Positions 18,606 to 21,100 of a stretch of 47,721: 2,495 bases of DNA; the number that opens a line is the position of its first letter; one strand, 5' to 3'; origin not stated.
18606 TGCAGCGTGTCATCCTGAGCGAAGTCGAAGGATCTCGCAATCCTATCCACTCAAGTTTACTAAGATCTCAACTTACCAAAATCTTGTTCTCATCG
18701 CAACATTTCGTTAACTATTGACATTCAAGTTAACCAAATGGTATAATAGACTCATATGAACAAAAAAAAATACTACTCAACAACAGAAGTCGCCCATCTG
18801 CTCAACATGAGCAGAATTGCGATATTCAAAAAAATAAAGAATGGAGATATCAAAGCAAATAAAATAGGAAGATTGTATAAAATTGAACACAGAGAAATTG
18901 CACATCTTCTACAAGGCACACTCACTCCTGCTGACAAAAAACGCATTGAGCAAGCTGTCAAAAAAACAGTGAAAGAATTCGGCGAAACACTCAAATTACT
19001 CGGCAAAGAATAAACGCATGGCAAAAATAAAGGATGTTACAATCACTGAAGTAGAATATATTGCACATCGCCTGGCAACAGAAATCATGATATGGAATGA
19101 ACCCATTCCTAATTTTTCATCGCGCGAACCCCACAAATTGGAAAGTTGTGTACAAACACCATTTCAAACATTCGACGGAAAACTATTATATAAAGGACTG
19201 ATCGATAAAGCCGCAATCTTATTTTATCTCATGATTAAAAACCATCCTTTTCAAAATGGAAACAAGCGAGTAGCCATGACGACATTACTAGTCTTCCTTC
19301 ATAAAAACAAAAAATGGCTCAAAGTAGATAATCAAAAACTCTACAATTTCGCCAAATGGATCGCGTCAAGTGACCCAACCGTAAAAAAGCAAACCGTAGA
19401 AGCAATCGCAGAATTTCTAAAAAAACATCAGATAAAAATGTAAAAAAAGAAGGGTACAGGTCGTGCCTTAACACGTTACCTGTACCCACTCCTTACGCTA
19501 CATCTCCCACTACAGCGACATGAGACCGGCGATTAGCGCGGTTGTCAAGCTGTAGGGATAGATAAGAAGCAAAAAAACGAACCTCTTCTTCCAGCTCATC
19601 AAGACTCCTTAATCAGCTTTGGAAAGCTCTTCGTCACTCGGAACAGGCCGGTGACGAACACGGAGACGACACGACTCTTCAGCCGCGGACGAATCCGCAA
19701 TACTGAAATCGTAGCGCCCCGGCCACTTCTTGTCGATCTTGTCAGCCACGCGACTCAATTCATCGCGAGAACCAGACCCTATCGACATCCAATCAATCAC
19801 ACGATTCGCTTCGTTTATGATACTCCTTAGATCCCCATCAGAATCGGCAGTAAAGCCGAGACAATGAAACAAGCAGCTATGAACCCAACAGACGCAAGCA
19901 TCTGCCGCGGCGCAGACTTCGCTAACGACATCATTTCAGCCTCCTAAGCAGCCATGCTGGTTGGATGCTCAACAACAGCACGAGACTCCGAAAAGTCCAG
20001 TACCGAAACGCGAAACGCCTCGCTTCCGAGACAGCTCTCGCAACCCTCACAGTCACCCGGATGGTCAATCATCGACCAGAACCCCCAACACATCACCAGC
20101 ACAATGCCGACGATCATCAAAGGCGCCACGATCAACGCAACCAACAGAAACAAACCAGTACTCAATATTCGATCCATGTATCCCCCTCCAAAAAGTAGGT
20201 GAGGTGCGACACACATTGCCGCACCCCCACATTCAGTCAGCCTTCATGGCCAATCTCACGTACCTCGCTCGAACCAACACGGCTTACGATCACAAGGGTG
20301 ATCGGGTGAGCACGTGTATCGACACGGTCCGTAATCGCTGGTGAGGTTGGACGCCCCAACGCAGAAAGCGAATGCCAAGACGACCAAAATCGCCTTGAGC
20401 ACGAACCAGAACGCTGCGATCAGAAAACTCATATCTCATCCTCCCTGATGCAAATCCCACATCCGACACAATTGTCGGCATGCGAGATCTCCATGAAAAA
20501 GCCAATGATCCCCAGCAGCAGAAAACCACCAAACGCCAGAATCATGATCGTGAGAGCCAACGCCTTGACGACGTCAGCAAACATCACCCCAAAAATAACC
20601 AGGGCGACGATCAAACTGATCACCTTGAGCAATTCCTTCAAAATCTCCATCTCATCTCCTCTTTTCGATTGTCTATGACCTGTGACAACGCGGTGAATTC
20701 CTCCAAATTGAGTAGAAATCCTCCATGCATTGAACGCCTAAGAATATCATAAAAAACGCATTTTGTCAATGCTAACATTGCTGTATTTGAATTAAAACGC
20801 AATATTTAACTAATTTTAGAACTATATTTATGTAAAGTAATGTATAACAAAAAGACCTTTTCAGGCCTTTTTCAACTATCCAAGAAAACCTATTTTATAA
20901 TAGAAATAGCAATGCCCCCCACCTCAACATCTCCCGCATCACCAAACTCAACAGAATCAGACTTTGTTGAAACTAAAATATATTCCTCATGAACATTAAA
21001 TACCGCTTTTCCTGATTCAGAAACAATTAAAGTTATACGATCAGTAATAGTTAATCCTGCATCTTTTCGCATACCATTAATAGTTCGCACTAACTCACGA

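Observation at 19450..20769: GC-rich islet encoding an operon of small membrane peptides with CxxCxxC or Cys-rich tails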

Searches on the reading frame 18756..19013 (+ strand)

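Call 8: search_protein_families(library=pfam, max_evalue=1, proteins=[window:18756-19013:+])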
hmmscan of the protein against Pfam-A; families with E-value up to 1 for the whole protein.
window:18756-19013:+ (85 aa): 3 families
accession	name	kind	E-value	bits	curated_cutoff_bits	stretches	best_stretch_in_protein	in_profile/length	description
PF12728.13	HTH_17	-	9.7e-07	29.4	27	1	6-53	1-48/51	Helix-turn-helix domain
PF04297.20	UPF0122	-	0.088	13.5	22.7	1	6-29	33-56/101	Putative helix-turn-helix protein, YlxM / p13 like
PF12636.12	DUF3781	-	0.47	10.8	27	1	22-69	2-48/72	Protein of unknown function (DUF3781)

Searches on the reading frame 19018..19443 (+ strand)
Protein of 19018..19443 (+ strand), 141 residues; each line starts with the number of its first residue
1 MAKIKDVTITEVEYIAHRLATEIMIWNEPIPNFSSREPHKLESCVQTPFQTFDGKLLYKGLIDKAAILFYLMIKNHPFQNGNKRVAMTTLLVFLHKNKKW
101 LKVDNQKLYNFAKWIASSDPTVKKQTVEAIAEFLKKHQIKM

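Call 8: search_protein_families(library=pfam, max_evalue=1, proteins=[window:19018-19443:+])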
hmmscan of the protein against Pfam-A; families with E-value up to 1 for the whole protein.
window:19018-19443:+ (141 aa): 3 families
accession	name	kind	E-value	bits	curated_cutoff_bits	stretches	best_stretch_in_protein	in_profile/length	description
PF02661.23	Fic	-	1.6e-12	48.5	24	1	31-94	21-93/93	Fic/DOC family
PF20986.2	DUF6849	-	0.033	14.6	27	0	2-28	6-31/69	Domain of unknown function (DUF6849)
PF02985.28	HEAT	-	0.22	12.3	23.5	1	111-136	5-30/31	HEAT repeat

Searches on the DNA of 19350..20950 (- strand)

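Call 10: search_dna_similar(query=window:19450-20800:-, collection=phages, mode=distant)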
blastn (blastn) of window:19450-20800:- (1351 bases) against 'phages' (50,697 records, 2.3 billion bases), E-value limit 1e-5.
No match.

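Call 15: search_rna_families(source=window, start=19350, end=20950, threshold=evalue, max_evalue=10)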
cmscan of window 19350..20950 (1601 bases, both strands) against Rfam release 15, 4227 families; matches with E-value up to 10: 7.
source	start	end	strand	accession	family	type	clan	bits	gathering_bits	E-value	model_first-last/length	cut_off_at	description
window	20849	20897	-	RF02591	Spy1786666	Gene; sRNA;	-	18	64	2.4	1-87/87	no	S. pyogenes small RNA 1786666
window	20836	20872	+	RF02438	SpF51_sRNA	Gene; sRNA;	-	17.3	50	5.2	1-45/45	no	Streptococcus sRNA SpF51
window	20767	20814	-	RF04001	mir-7918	Gene; miRNA;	-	16.8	80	3.5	1-58/58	no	mir-7918 microRNA precursor family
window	20598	20769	-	RF00113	SIB_RNA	Gene; antitoxin;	-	15.7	56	5.6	1-147/147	no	Short Intergenic Abundant RNA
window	19571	19641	-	RF00370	sroD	Gene; sRNA;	-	15.3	50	7.9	1-86/86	no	sroD RNA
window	20369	20486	-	RF01673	PhrS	Gene; sRNA;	-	15.2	37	0.48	1-212/212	no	PhrS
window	19611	19641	-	RF01123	sR35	Gene; snRNA; snoRNA; CD-box;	-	13.9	60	2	24-57/57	no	Small nucleolar RNA sR35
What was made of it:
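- On Known structured RNA (Rfam 15): At E<=10 there is only noise of at most 18 bits (call 15).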

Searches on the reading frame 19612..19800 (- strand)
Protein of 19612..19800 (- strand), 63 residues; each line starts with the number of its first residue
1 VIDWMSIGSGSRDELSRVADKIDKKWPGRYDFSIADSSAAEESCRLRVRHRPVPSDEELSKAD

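Call 32: find_homologous_proteins(query=window:19612-19788:-, max_evalue=10)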
Query seq(59 aa) (59 aa): 2 proteins with E <= 10 among 2 candidates.
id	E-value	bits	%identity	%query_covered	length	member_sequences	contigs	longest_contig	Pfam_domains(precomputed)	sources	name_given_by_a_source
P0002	7.7e-31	122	100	100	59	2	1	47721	-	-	-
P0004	1.3e-16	77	64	100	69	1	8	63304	-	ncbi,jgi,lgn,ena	-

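Call 50: find_related_loci(query=A3, collection=genome_contigs, flank=6000)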
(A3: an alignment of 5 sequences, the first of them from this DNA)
Query A3 (63 aa) in genome_contigs; peptide patterns used: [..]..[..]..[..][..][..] (x = any residue, [..] = any of these).
21 stretches matched a pattern; 3 encode a relative of the query (tblastn E <= 1e-3); 3 distinct loci.
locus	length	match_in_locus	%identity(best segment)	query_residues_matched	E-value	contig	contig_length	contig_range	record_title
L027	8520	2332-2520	65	1-63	1e-25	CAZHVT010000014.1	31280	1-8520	MAG TPA_asm: uncultured Gammaproteobacteria bacterium isolate SRP200020_co3_78 genome assembly, contig: NODE_2008_length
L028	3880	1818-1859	71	20-33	1e-5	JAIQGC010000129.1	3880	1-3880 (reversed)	MAG: Terriglobia bacterium isolate SRVP_33 SRVP18_hole-7m-from-trench_1_80cm_scaffold_9497, whole genome shotgun sequenc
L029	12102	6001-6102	32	10-43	2e-4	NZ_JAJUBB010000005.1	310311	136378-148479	Enterovibrio qingdaonensis strain ZSDZ35 5, whole genome shotgun sequence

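Call 61: predict_structure(alignment_id=A3)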
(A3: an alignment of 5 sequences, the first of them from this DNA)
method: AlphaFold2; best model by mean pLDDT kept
length: 63 residues; sequences in the alignment: 5
mean_pLDDT: 79.4   pTM: 0.54
mean pLDDT of the five models: 79.4, 78.1, 71.8, 70.6, 67.1
residues with pLDDT >= 90: 15; 70-90: 31; 50-70: 16; < 50: 1
segments of 3 or more residues with pLDDT < 50: none
pLDDT, mean of each block of 10 residues (from residue 1): 79 90 87 82 83 64 53
secondary structure, 60 per line:
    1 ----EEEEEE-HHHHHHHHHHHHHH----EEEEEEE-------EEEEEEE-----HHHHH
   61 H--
elements in order: E5-10 H12-25 E30-36 E44-50 H56-61
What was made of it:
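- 19609..19818 (-): ORF E, a soluble protein of 59-69 aa with motifs DW-x-x-IG-x-GS, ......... and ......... Core gene. The start is ambiguous: ATA 19818 (orthologous to the ATG of R1, 4 nt after the SD), GTG 19800 or ATG 19788. AF2 gives pLDDT 79 and a beta-alpha-beta-beta(-alpha) fold (call 61).
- E is a compact alpha/beta fold at pLDDT 79 (call 61).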

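Call 64: fold_search(model_id=the predicted structure, library=pdb)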
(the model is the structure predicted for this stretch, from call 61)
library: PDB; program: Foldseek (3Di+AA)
matches with E <= 10: 595; with E <= 0.001: 0
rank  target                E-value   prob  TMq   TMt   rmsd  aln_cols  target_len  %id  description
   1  9hfm_8                2.6e-01  0.77  0.47  0.35   4.4        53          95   19  Translation-initiation state of human mitochondrial ribosome small subunit (State D) (released 2025-04-23)
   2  2a1s_C                7.5e-01  0.82  0.59  0.12   5.5        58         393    3  Crystal structure of native PARN nuclease domain (released 2005-12-20)
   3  9kgt_C                7.9e-01  0.20  0.31  0.05   8.0        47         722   26  Crystal structure of topoisomerase IV from Klebsiella pneumoniae in complex with DNA and BWC0977, a dual-targeting bro (released 2025-11-12)
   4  2crq_MODEL_1_A        8.5e-01  0.33  0.42  0.28   5.5        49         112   18  Solution structure of C-terminal domain of RIKEN cDNA 2810012L14 (released 2005-11-20)
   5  2xkk_A                8.5e-01  0.21  0.34  0.05   8.7        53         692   23  CRYSTAL STRUCTURE OF MOXIFLOXACIN, DNA, and A. BAUMANNII TOPO IV (PARE-PARC FUSION TRUNCATE) (released 2010-09-01)
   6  3i4m_A                8.5e-01  0.21  0.34  0.03   8.9        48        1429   17  8-oxoguanine containing RNA polymerase II elongation complex D (released 2009-09-08)
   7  3dtz_D                9.0e-01  0.23  0.39  0.14   9.7        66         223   21  Crystal structure of Putative Chlorite dismutase TA0507 (released 2008-08-05)
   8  2pc6_D                9.6e-01  0.35  0.43  0.21   8.4        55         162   22  Crystal structure of putative acetolactate synthase- small subunit from Nitrosomonas europaea (released 2007-04-10)
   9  2a1s_D                1.1e+00  0.69  0.58  0.12   6.2        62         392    5  Crystal structure of native PARN nuclease domain (released 2005-12-20)
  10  8hpa_A                1.1e+00  0.57  0.48  0.04   2.8        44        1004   16  Monkeypox virus DNA replication holoenzyme F8, A22 and E4 complex in a DNA binding form (released 2024-01-31)
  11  6gyz_B                1.1e+00  0.35  0.41  0.08   9.4        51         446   14  Crystal structure of GlmM from Staphylococcus aureus (released 2019-01-23)
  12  6u9d_X                1.2e+00  0.33  0.46  0.16   7.8        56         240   12  Saccharomyces cerevisiae acetohydroxyacid synthase (released 2020-07-15)
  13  6u9d_K                1.2e+00  0.33  0.46  0.16   7.9        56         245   12  Saccharomyces cerevisiae acetohydroxyacid synthase (released 2020-07-15)
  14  3rrk                  1.3e+00  0.47  0.48  0.12   7.2        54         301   18  Crystal structure of the cytoplasmic N-terminal domain of subunit I, homolog of subunit a, of V-ATPase (released 2011-08-10)
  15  3dtz_C                1.3e+00  0.20  0.39  0.15   9.7        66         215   21  Crystal structure of Putative Chlorite dismutase TA0507 (released 2008-08-05)
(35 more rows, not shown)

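Call 67: find_related_loci(query=A3, collection=viral_contigs, flank=8000)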
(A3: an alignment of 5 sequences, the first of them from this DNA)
Query A3 (63 aa) in viral_contigs; peptide patterns used: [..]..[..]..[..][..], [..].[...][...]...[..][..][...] (x = any residue, [..] = any of these).
36 stretches matched a pattern, but none encodes a relative of the query by tblastn (E <= 1e-3).

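Call 76: search_protein_families(library=ncbifam, max_evalue=0.1, proteins=[window:19612-19800:-])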
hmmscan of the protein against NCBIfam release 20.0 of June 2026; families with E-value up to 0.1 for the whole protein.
seq(63 aa): 0 families

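Call 78: search_protein_families(library=padloc, max_evalue=0.1, proteins=[window:19612-19800:-])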
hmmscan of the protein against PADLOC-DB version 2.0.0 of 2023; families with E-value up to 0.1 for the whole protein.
seq(63 aa): 0 families

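Call 95: search_protein_families(library=pfam, alignment_id=A5, max_evalue=10)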
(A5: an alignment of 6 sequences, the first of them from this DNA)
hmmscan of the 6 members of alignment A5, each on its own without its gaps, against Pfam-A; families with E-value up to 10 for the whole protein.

A. member 1, seq(63 aa): 0 families

B. families by the number of members that match (of 6 scanned): 6 families
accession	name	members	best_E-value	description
PF22522.2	DUF6998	1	0.065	Family of unknown function (DUF6998)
PF22739.2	NA-iREase3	1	0.12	NACHT-associated inactive Restriction Endonuclease 2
PF06169.17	DUF982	1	0.13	Protein of unknown function (DUF982)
PF14245.11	Pilin_PilA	1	0.14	Type IV pilin PilA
PF08787.18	Alginate_lyase2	1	0.17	Alginate lyase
PF04461.18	DUF520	1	0.33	Protein of unknown function (DUF520)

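Call 98: fold_search(model_id=the predicted structure, library=viral)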
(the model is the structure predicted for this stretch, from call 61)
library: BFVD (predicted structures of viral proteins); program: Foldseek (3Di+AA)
matches with E <= 10: 909; with E <= 0.001: 0
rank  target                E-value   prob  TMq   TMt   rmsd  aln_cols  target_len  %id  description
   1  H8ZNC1                4.0e-01  0.23  0.33  0.35   5.9        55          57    9  Late transcription gp55 sigma factor [Synechococcus phage metaG-MbCM1]
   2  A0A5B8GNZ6            4.2e-01  0.75  0.53  0.06   3.9        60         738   15  RNA-dependent RNA polymerase (Fragment) [Rhizoctonia solani mitovirus 36]
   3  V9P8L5                4.5e-01  0.69  0.51  0.31   6.8        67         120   18  (no name in the UniProt tables at hand)
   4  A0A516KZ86            5.8e-01  0.82  0.53  0.52   2.4        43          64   19  (no name in the UniProt tables at hand)
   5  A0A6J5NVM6            5.8e-01  0.57  0.48  0.52   3.8        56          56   20  Uncharacterized protein [uncultured Caudovirales phage]
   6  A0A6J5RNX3            5.8e-01  0.41  0.38  0.34   8.8        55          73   14  Uncharacterized protein [uncultured Caudovirales phage]
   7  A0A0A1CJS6            6.1e-01  0.91  0.58  0.14   2.1        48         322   14  DNA-directed DNA polymerase (Fragment) [Avipoxvirus MZ-2014]
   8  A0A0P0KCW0            6.1e-01  0.90  0.57  0.06   2.2        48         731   17  DNA polymerase (Fragment) [Bald eagle poxvirus]
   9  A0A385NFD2            7.0e-01  0.87  0.57  0.20   2.2        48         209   17  DNA-directed DNA polymerase (Fragment) [Pigeonpox virus]
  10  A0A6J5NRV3            7.0e-01  0.85  0.55  0.69   2.1        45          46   16  Uncharacterized protein [uncultured Caudovirales phage]
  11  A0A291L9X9            7.0e-01  0.18  0.33  0.08  13.1        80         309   15  Uncharacterized protein [Bordetella phage vB_BbrM_PHB04]
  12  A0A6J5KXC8            7.4e-01  0.16  0.30  0.21   7.0        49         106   16  Uncharacterized protein [uncultured Caudovirales phage]
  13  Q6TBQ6                7.9e-01  0.77  0.54  0.25   2.5        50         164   12  DNA-directed DNA polymerase (Fragment) [Steller sea lion poxvirus]
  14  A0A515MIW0            7.9e-01  0.35  0.41  0.12   5.5        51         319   20  Uncharacterized protein [Streptomyces phage Esketit]
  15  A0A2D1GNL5            7.9e-01  0.25  0.44  0.12  10.8        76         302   13  (no name in the UniProt tables at hand)
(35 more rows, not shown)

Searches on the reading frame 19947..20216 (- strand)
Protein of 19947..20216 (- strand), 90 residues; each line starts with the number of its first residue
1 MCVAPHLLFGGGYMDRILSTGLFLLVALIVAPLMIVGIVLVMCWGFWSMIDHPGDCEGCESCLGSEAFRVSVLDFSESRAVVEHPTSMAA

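Call 8: search_protein_families(library=pfam, max_evalue=1, proteins=[window:19947-20216:-])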
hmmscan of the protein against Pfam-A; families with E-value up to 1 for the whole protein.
seq(90 aa): 0 families

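Call 9: search_protein_families(library=phrogs, max_evalue=1, proteins=[window:19947-20216:-])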
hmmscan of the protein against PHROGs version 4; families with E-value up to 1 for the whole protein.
seq(90 aa): 1 family
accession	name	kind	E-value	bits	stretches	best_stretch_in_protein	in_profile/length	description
phrog_32012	-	unknown function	0.012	16.7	1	8-42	5-36/67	-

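Call 25: find_related_loci(query=window:19947-20177:-, collection=viral_contigs, flank=10000)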
Query seq(77 aa) (77 aa) in viral_contigs; peptide patterns used: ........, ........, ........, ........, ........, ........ (x = any residue, [..] = any of these).
15 stretches matched a pattern, but none encodes a relative of the query by tblastn (E <= 1e-3).

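Call 31: find_homologous_proteins(query=window:19947-20177:-, max_evalue=10)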
Query seq(77 aa) (77 aa): 1 proteins with E <= 10 among 1 candidates.
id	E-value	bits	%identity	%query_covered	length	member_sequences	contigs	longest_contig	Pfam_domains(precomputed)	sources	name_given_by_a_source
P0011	3.0e-44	166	100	100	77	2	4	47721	-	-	-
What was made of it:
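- Tried and rejected: The searches with C and E alone in the indexed database returned only self hits and P0004 (calls 31, 32).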

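Call 51: find_related_loci(query=A2, collection=metagenome_contigs, flank=6000)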
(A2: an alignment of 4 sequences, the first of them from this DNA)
Query A2 (77 aa) in metagenome_contigs; peptide patterns used: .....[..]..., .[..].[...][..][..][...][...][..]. (x = any residue, [..] = any of these).
247 stretches matched a pattern; 1 encode a relative of the query (tblastn E <= 1e-3); 1 distinct loci.
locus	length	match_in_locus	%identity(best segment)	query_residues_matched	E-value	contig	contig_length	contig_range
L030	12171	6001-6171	40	21-77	8e-11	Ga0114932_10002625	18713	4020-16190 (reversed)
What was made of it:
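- Tried and rejected: Scans of genome_contigs and metagenome_contigs with profiles of E and C added no new lineage (calls 50, 51).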

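Call 66: search_solved_structures(query=A2, max_evalue=10, show_alignments=3)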
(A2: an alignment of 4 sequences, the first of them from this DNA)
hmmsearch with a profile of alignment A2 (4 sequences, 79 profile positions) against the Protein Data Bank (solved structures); distinct sequences matched with E-value up to 10: 2.
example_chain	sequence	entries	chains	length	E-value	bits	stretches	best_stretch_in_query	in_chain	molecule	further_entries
5um7_A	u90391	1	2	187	1.1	12.8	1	20-57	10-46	Thioredoxin signature protein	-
1wyh_A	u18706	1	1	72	7.1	10.2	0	39-56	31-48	Skeletal muscle LIM-protein 2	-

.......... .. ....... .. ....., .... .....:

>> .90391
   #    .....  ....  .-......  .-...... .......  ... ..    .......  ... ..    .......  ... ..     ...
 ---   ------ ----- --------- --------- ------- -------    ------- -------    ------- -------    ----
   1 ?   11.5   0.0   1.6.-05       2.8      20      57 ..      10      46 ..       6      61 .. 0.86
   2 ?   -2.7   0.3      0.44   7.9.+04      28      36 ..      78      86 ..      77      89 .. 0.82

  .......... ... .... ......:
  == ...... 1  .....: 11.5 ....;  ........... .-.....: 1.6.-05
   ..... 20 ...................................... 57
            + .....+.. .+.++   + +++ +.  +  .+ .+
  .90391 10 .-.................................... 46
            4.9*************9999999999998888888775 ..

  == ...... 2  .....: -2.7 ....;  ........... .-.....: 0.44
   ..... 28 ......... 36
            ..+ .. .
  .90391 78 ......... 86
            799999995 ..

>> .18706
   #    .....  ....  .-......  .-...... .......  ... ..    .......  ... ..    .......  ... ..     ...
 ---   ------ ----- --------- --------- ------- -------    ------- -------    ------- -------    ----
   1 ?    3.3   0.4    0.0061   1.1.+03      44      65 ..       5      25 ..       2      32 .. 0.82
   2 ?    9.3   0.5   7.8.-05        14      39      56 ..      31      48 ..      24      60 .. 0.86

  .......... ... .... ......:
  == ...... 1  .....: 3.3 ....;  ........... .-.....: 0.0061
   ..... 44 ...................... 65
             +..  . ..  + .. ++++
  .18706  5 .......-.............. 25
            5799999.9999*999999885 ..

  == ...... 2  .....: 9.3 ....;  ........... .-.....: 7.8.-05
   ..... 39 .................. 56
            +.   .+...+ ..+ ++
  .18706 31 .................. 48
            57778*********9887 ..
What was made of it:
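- Tried and rejected: The profile of C against PDB sequences gave nothing (call 66).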

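Call 68: find_related_loci(query=A2, collection=viral_contigs, flank=8000)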
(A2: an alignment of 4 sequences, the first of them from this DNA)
Query A2 (77 aa) in viral_contigs; peptide patterns used: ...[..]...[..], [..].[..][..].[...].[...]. (x = any residue, [..] = any of these).
25 stretches matched a pattern, but none encodes a relative of the query by tblastn (E <= 1e-3).

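Call 76: search_protein_families(library=ncbifam, max_evalue=0.1, proteins=[window:19947-20177:-])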
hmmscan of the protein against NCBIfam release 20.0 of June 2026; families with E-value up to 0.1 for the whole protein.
seq(77 aa): 0 families

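Call 77: predict_structure(alignment_id=A6)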
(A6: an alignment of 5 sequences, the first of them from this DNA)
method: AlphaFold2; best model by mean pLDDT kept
length: 77 residues; sequences in the alignment: 5
mean_pLDDT: 70.0   pTM: 0.39
mean pLDDT of the five models: 70.0, 69.3, 69.3, 69.0, 68.5
residues with pLDDT >= 90: 29; 70-90: 7; 50-70: 19; < 50: 22
segments of 3 or more residues with pLDDT < 50: 55-63, 65-77
pLDDT, mean of each block of 10 residues (from residue 1): 90 96 95 77 55 48 47 44
secondary structure, 60 per line:
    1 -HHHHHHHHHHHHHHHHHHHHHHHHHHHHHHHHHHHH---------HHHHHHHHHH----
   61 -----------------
elements in order: H2-37 H47-56
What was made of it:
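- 19944..20177 (-): ORF C, 77 aa (start MDRIL): an N-terminal TM helix, an invariant H-x3-C-x-G-C-x2-C-L-G knuckle, an acidic disordered linker and a conserved C-terminus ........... Core gene. AF2 gives helix 2-37 at pLDDT above 90 and a tail below 50 (call 77).
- C is one confident TM helix plus a disordered tail (call 77).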

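Call 78: search_protein_families(library=padloc, max_evalue=0.1, proteins=[window:19947-20177:-])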
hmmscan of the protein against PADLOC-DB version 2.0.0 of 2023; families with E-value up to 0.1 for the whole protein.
seq(77 aa): 0 families

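Call 94: search_protein_families(library=pfam, alignment_id=A6, max_evalue=10)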
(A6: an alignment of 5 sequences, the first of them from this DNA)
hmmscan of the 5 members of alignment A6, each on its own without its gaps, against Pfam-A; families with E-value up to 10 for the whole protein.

A. member 1, seq(77 aa): 0 families

B. families by the number of members that match (of 5 scanned): 10 families
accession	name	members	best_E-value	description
PF12797.12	Fer4_2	1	0.0063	4Fe-4S binding domain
PF00037.32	Fer4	1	0.012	4Fe-4S binding domain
PF12837.12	Fer4_6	1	0.017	4Fe-4S binding domain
PF12292.13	DUF3624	1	0.22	Protein of unknown function (DUF3624)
PF05966.18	Chordopox_A33R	1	0.25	Chordopoxvirus A33R protein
PF11674.13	DUF3270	1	0.54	Protein of unknown function (DUF3270)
PF06305.16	LapA_dom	1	2.4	Lipopolysaccharide assembly protein A domain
PF20990.2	DUF2207_C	1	8.3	Predicted membrane protein (DUF2207) C-terminal domain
PF05297.16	Herpes_LMP1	1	8.7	Herpesvirus latent membrane protein 1 (LMP1)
PF11808.13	PhoR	1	8.8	Phosphate regulon sensor protein PhoR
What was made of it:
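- On 4Fe-4S ferredoxin domain (Pfam PF00037, PF12797, PF12837): C and its three orthologues give no hit at E<=10 (call 94).
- Closest known: 4Fe-4S ferredoxin motif C-x2-C-x2-C-x3-C-P. Different: The C orthologues give no Fer4 hit at all (call 94).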
